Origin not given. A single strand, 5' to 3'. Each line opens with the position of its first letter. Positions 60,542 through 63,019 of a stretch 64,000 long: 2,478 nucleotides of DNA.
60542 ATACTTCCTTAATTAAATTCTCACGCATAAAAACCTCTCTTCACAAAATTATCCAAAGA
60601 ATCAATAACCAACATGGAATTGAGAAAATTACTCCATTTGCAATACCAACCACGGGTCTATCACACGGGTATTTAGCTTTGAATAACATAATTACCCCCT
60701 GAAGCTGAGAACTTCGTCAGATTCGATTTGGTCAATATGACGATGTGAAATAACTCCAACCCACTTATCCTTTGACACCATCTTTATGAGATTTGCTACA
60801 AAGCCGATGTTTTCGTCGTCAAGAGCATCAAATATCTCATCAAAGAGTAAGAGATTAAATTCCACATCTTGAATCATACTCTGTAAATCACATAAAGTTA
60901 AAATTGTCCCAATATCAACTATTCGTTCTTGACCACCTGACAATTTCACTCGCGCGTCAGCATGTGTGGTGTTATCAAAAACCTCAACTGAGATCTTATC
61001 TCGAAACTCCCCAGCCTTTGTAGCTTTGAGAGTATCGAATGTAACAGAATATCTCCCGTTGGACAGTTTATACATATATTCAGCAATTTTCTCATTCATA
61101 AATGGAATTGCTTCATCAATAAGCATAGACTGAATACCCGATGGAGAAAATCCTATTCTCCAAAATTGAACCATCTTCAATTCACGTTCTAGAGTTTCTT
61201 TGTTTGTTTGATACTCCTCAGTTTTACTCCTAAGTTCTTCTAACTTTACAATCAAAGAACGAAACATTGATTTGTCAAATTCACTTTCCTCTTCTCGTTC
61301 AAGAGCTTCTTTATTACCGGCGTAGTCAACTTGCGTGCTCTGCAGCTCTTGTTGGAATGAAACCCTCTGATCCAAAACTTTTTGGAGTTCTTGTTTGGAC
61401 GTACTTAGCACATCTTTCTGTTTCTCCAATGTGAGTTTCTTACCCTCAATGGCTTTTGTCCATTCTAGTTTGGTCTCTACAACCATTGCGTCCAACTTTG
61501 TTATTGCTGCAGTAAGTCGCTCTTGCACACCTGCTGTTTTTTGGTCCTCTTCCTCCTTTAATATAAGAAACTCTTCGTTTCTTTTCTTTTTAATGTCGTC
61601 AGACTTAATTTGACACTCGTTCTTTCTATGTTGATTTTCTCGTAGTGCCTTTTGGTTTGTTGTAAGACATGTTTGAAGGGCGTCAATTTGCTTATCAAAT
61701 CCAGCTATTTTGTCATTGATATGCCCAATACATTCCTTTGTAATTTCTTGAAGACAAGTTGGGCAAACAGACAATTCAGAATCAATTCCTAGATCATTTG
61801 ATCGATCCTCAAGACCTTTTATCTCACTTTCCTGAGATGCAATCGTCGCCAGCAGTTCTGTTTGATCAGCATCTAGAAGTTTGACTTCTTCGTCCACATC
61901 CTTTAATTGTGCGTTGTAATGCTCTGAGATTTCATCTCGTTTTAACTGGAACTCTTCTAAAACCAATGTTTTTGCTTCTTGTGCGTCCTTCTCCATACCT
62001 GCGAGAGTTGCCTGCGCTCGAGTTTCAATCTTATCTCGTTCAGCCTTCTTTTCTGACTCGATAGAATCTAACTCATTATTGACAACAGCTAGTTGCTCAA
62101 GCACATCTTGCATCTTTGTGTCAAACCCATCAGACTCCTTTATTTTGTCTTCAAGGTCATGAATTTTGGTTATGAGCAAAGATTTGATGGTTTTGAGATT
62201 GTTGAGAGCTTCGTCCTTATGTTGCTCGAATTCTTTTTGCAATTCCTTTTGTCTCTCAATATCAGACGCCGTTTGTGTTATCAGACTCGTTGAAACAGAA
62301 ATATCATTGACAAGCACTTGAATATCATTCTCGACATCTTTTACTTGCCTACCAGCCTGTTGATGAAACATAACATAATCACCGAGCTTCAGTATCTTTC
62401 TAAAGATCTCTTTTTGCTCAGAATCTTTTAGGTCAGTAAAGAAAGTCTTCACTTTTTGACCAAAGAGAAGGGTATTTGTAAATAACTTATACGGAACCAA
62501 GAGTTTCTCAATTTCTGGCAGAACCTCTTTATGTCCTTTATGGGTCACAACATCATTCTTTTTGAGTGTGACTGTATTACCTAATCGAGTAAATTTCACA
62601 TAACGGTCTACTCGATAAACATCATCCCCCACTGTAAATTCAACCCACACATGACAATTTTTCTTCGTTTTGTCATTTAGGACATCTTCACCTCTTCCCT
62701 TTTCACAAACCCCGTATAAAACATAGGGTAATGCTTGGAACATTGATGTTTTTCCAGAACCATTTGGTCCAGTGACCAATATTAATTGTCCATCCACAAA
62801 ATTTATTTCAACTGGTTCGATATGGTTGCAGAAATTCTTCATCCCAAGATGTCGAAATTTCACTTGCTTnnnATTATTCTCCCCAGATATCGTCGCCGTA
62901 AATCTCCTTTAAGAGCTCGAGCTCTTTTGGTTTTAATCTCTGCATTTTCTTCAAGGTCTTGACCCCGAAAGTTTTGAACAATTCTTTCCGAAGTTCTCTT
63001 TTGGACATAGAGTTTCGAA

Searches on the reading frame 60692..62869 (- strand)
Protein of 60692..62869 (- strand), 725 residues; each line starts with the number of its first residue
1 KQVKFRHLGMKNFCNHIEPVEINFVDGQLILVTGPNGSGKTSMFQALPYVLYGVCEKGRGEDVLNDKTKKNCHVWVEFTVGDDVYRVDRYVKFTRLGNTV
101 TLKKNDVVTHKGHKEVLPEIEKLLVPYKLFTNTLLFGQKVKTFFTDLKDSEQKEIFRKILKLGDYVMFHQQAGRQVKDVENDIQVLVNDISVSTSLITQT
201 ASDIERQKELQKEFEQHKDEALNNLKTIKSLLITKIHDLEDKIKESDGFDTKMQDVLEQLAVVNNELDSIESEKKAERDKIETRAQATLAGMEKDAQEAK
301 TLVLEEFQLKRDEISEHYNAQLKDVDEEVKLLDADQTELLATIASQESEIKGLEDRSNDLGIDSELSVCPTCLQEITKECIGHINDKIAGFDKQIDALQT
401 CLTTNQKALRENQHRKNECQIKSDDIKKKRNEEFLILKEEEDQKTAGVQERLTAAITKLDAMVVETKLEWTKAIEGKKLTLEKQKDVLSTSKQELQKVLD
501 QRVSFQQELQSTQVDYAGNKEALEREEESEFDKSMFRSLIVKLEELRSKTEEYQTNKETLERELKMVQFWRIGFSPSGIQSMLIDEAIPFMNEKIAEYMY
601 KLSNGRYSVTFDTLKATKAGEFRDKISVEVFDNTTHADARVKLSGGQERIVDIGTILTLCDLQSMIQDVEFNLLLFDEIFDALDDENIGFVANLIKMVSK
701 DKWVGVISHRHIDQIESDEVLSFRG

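Call 56: search_protein_families(library=pfam, proteins=[window:60692-62869:-], max_evalue=0.001)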
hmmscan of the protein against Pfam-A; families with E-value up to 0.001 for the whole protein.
window:60692-62869:- (725 aa): 6 families
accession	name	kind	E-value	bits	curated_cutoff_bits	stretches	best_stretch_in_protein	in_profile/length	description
PF02463.25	SMC_N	-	1e-11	45.1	40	1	7-712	4-200/220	RecF/RecN/SMC N terminal domain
PF13476.12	AAA_23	-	1.2e-10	42.8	27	1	8-229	2-190/201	AAA domain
PF13514.12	AAA_27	-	4.1e-05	23.7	22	1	4-57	2-56/206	AAA domain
PF13555.12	AAA_29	-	9.7e-05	22.5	27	0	27-53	23-48/61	P-loop containing region of AAA domain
PF13558.12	SbcC_Walker_B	-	0.00054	20.6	27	0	637-696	27-89/90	SbcC/RAD50-like, Walker B motif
PF00005.33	ABC_tran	-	0.00092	20.3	25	0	19-48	3-32/137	ABC transporter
